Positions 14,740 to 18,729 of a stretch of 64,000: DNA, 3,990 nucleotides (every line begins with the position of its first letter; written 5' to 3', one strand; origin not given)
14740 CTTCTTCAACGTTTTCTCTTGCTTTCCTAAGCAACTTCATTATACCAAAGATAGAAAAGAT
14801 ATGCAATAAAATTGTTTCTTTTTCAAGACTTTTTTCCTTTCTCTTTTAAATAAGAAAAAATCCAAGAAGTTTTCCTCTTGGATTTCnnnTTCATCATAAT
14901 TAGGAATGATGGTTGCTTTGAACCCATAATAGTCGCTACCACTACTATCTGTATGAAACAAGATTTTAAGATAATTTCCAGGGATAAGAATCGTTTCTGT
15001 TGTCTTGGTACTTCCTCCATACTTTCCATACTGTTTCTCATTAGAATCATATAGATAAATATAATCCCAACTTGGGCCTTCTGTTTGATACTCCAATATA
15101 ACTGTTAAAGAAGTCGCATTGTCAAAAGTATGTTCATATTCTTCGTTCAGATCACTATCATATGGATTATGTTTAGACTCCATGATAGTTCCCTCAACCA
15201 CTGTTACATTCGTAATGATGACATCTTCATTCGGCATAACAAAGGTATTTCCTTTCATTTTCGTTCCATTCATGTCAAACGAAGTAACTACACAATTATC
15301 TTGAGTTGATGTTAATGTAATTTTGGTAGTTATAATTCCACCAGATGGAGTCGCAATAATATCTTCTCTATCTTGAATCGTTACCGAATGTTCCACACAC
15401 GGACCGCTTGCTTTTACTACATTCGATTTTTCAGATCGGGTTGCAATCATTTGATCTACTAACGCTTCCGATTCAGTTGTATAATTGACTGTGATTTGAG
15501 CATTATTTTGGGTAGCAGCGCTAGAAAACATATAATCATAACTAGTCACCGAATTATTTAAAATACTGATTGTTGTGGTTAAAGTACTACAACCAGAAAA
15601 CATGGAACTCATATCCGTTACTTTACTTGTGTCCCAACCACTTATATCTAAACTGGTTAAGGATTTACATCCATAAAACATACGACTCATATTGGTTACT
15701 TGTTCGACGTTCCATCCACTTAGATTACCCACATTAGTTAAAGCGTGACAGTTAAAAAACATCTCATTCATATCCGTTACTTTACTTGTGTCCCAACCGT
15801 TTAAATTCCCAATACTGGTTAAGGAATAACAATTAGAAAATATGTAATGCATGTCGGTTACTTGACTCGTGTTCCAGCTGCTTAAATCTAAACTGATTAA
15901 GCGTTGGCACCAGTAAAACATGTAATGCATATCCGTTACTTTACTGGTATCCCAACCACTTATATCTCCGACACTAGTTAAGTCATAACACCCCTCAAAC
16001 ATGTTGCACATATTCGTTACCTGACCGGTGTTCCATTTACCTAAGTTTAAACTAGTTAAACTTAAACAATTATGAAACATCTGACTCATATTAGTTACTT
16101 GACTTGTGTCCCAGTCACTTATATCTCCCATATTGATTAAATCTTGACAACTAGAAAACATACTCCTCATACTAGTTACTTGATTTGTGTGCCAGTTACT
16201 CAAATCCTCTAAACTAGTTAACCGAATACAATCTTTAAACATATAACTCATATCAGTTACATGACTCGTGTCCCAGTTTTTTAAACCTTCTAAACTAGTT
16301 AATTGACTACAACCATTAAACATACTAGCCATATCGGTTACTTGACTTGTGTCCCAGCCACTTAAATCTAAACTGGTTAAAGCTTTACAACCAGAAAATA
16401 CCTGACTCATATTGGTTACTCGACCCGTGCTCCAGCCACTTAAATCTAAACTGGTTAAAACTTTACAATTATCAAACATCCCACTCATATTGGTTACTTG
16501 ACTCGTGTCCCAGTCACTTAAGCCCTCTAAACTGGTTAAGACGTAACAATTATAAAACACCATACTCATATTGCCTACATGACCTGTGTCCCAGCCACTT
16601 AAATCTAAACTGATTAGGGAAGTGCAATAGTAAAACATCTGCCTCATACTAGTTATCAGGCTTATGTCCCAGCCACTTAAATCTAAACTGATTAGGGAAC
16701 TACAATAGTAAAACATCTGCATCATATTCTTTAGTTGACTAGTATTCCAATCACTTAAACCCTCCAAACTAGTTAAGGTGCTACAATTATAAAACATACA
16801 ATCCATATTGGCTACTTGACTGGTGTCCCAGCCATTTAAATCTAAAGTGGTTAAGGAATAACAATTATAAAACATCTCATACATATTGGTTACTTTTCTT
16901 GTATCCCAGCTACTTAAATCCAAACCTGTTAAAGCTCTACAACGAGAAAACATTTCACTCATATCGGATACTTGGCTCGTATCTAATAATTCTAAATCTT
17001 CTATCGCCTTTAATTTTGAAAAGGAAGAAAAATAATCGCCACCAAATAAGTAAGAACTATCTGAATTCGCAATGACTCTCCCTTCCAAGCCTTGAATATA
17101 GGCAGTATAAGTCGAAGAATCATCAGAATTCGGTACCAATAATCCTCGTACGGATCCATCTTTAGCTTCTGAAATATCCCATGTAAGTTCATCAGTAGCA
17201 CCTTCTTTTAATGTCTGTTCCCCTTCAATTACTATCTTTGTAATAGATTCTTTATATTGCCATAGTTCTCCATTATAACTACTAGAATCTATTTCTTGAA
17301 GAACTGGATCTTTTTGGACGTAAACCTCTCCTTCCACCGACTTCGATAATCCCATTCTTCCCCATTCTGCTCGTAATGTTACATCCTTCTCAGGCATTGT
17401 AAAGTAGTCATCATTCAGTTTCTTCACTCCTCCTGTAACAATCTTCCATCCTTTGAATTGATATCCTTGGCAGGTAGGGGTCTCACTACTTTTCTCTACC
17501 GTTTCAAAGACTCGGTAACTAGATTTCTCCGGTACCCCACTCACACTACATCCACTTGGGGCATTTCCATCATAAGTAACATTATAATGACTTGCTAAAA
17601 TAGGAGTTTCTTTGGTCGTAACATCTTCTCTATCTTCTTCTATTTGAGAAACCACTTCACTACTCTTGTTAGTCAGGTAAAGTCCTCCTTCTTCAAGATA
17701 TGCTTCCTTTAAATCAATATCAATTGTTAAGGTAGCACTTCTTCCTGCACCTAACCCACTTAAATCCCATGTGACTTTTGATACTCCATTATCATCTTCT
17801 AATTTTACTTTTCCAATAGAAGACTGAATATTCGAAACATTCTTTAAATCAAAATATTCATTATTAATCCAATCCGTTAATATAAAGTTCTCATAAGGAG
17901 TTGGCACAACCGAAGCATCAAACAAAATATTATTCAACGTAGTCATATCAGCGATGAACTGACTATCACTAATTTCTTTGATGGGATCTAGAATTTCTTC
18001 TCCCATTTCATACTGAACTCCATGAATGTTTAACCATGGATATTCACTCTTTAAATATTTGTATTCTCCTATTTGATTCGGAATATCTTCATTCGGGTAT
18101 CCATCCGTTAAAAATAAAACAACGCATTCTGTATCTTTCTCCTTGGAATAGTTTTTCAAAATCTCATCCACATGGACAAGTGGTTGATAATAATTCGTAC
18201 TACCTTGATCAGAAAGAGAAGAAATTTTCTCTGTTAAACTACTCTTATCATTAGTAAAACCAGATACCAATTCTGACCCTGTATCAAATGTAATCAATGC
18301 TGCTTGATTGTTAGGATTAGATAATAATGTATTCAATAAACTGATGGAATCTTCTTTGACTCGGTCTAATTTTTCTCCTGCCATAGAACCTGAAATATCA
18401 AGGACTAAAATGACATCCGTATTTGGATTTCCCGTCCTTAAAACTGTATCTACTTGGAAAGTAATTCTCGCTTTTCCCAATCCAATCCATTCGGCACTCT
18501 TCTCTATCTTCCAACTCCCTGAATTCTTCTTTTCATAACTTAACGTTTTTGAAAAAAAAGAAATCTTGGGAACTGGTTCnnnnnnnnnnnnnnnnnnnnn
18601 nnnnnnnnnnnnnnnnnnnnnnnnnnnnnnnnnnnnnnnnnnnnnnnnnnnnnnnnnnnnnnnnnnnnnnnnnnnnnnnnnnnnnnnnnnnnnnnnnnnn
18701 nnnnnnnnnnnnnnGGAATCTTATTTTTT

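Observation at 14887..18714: Modular adhesin-like protein: VWA domain, Listeria-Bacteroides repeat, about 19 DUF285 repeats, with hyper-repetitive DNA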

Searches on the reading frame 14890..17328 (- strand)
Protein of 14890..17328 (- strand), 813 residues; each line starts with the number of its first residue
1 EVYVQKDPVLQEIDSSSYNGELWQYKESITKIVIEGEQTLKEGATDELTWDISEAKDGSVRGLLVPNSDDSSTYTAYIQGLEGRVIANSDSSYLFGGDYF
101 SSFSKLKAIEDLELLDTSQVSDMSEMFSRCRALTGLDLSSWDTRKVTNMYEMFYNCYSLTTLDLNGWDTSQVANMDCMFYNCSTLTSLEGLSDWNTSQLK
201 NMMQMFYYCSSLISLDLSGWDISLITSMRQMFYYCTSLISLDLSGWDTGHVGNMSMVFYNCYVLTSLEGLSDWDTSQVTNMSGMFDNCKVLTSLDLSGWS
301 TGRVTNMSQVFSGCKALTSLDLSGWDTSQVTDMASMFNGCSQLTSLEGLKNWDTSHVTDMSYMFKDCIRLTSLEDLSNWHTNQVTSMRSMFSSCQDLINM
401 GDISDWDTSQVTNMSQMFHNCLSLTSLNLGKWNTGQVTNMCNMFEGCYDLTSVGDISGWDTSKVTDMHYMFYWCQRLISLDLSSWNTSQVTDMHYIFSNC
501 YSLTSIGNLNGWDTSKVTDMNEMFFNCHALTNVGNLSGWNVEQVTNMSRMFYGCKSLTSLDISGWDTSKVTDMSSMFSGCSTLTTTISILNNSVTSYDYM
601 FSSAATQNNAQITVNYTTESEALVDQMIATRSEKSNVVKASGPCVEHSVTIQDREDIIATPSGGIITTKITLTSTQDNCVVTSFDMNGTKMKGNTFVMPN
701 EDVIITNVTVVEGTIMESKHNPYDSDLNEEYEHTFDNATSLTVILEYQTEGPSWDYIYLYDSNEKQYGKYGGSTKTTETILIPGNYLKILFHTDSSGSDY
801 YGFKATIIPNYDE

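Call 48: predict_structure(alignment_id=A3)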
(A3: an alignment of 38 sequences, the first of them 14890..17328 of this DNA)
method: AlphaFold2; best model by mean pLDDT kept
length: 813 residues; sequences in the alignment: 38
mean_pLDDT: 92.4   pTM: 0.76
mean pLDDT of the five models: 92.4, 91.8, 91.5, 90.9, 90.7
residues with pLDDT >= 90: 627; 70-90: 167; 50-70: 18; < 50: 1
segments of 3 or more residues with pLDDT < 50: none
pLDDT, mean of each block of 10 residues (from residue 1): 79 89 94 94 88 95 95 96 94 91 94 96 97 93 97 97 94 96 95 94 96 93 94 97 94 97 95 96 98 95 98 97 97 98 95 98 98 92 98 95 95 98 96 97 98 95 97 97 94 96 91 93 97 86 95 95 88 98 94 94 95 93 96 95 85 90 79 86 91 84 91 80 68 89 85 83 92 83 92 66 85 70
secondary structure, 60 per line:
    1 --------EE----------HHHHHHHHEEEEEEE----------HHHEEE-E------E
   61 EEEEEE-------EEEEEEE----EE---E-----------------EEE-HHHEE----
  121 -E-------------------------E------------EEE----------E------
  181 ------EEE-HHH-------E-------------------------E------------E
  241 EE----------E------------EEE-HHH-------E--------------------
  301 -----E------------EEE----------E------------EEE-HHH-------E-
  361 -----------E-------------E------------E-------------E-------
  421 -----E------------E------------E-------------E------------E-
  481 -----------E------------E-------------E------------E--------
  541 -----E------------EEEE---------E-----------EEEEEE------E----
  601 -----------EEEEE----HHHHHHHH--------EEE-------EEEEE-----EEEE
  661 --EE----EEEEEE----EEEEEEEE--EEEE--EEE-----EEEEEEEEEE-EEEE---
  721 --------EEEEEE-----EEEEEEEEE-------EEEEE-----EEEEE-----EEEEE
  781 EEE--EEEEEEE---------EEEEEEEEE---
elements in order (helices of 4 or more, strands of 3 or more residues): H21-28 E29-35 E49-51 E60-66 E74-80 E108-110 E161-163 E187-189 E240-242 E266-268 E319-321 E345-347 E559-562 E584-589 E612-616 H621-628 E637-639 E647-651 E657-660 E669-674 E679-686 E689-692 E695-697 E703-712 E714-717 E729-734 E740-748 E756-760 E766-770 E776-783 E786-792 E802-810
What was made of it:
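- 15571..16995 (-): 18 PARCEL/DUF285 units of 26-27 aa (residues 566-1040), predicted to form an LRR-type solenoid. Call 48: pLDDT mostly >94, with one short strand per unit.
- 15178..15390 (-): Second, divergent B-repeat-like β-module (residues ~1101-1171). Call 48 (β-rich, confident).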

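Call 51: fold_search(model_id=the predicted structure, library=pdb)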
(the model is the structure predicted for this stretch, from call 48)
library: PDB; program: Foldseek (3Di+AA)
matches with E <= 10: 1250; with E <= 0.001: 11
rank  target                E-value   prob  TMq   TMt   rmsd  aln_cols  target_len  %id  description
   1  5zln_A                5.8e-08  1.00  0.15  0.16  22.6       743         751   14  Crystal structure of mouse TLR9 in complex with two DNAs (CpG DNA and TCGCCA DNA) (released 2018-04-25)
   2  3wpg_A                3.8e-07  1.00  0.14  0.15  23.1       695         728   15  Crystal structure of mouse TLR9 in complex with inhibitory DNA4084 (form 1) (released 2015-02-11)
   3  5zln_B                7.7e-07  1.00  0.15  0.16  22.7       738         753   15  Crystal structure of mouse TLR9 in complex with two DNAs (CpG DNA and TCGCCA DNA) (released 2018-04-25)
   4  3wpc_A                9.1e-07  1.00  0.14  0.14  22.8       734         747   13  Crystal structure of horse TLR9 in complex with agonistic DNA1668_12mer (released 2015-02-11)
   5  9kb7_A                9.5e-07  1.00  0.16  0.17  18.4       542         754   16  Cryo-EM structure of LGR4-RSPO2 complex (released 2025-10-15)
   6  5y3j_A                1.5e-06  1.00  0.16  0.17  20.6       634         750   14  Crystal structure of horse TLR9 in complex with two DNAs (CpG DNA and TCGCAC DNA) (released 2018-04-18)
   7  3wpf                  2.0e-06  1.00  0.16  0.17  22.0       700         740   15  Crystal structure of mouse TLR9 (unliganded form) (released 2015-02-11)
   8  6nig_D                4.4e-06  1.00  0.14  0.20  19.7       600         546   14  Crystal structure of the human TLR2-Diprovocim complex (released 2019-04-17)
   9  4lxr_A                4.8e-06  1.00  0.17  0.18  19.0       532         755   13  Structure of the Toll - Spatzle complex, a molecular hub in Drosophila development and innate immunity (released 2014-04-09)
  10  4u09_A                5.5e-06  1.00  0.15  0.25  18.5       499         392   12  Structure of Leptospira interrogans LRR protein LIC12759 (released 2015-06-03)
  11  6zjz_A                1.4e-05  1.00  0.14  0.15  21.6       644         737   13  Discovery of M5049: a novel selective TLR7/8 inhibitor for treatment of autoimmunity (released 2020-12-30)
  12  9x1h_A                6.6e-03  1.00  0.11  0.54   3.1       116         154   15  Cryo-EM Structure of human complement C1s CUB domain in complex with RAY121 (released 2025-11-19)
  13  8ebb_B                6.6e-03  1.00  0.11  0.37  10.5       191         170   12  Crystal structure of SIX6 from Fusarium oxysporum f. sp. lycopersici (released 2023-06-21)
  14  3wnk                  7.2e-03  0.85  0.10  0.11  14.5       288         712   11  Crystal Structure of Bacillus circulans T-3040 cycloisomaltooligosaccharide glucanotransferase (released 2014-02-05)
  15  8iq5_D                8.2e-03  0.21  0.10  0.12  22.9       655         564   10  Crystal structure of trimeric K2-2 TSP (released 2024-02-21)
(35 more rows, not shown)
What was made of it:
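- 15571..16995 (-): Call 51: LRR hits (TLR9, LGR4, Toll, LIC12759).
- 14899..15144 (-): C-terminal divergent CUB-like domain (residues ~1183-1264). Call 51: Foldseek hits C1s, C1r, MASP-1 and neuropilin CUB domains with TMt 0.5-0.66.
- On CUB domain (PF00431): Foldseek matches CUB domains at TMt 0.5-0.66 but E 7e-3 to 3e-2 (call 51).
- CUB and LRR folds bind many ligand types (call 51).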

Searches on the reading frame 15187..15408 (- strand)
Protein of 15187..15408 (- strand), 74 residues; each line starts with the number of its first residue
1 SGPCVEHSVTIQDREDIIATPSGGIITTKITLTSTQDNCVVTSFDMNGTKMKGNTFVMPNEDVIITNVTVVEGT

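Call 82: search_protein_families(library=pfam, alignment_id=A5, max_evalue=0.1)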
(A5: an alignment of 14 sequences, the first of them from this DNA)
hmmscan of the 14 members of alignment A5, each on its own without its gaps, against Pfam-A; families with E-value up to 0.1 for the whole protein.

A. member 1, seq(74 aa): 1 family
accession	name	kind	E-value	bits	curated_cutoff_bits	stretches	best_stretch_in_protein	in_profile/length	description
PF21821.3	Dit_like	-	0.039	14.5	24.2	1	28-72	79-125/127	Dit-like phage tail protein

B. families by the number of members that match (of 14 scanned): 8 families
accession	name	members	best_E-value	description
PF02110.20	HK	1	0.016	Hydroxyethylthiazole kinase family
PF21821.3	Dit_like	1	0.039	Dit-like phage tail protein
PF23966.1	DUF7294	1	0.043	Domain of unknown function (DUF7294)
PF14120.11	YhzD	1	0.054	YhzD-like protein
PF00174.25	Oxidored_molyb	1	0.06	Oxidoreductase molybdopterin binding domain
PF12471.13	GTP_CH_N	1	0.086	GTP cyclohydrolase N terminal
PF12992.12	DUF3876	1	0.088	Domain of unknown function, B. Theta Gene description (DUF3876)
PF13473.12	Cupredoxin_1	1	0.093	Cupredoxin-like domain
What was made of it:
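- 15178..15390 (-): No Pfam hit (call 82).
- Tried and rejected: The second C-terminal β-module has no Pfam hit (call 82).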

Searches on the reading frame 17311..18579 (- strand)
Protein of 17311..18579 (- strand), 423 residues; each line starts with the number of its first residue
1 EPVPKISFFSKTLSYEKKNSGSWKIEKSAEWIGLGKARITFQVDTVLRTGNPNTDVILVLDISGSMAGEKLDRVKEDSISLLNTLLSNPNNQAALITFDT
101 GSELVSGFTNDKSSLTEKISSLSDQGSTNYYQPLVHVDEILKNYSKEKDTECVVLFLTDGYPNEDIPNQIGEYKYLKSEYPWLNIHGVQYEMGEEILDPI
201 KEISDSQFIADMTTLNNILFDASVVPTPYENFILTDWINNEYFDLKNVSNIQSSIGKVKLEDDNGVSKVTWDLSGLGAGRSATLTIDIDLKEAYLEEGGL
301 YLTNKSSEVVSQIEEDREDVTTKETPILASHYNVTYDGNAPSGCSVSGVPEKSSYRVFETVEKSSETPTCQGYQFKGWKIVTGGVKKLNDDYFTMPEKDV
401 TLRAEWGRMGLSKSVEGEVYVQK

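Call 63: search_protein_representatives(protein=window:17311-18579:-)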
Query: 423 residues. Proteins with E-value up to 0.001 (for the whole library): 3535; up to 1e-10: 809; up to 1e-30: 404. The best 150 are listed.
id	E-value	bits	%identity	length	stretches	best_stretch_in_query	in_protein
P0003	2.0e-216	735.2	79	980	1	1-423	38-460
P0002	2.2e-194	662.7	70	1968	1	1-421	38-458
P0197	2.8e-158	543.7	56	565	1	2-421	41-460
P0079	3.3e-151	520.4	56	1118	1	4-419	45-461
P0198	2.2e-148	511.1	56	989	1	2-419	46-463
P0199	6.3e-147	506.3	55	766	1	1-419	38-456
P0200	9.8e-147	505.7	55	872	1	1-421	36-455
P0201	1.7e-144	498.4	55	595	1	1-419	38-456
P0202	3.0e-141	487.6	51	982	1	2-420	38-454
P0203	1.3e-140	485.6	55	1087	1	1-419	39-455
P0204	3.7e-139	480.8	52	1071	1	1-421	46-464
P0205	4.6e-138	477.1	52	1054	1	1-419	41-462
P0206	8.6e-138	476.3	51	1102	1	1-419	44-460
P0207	5.6e-137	473.6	51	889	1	1-419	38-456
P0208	3.2e-136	471.1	51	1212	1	3-420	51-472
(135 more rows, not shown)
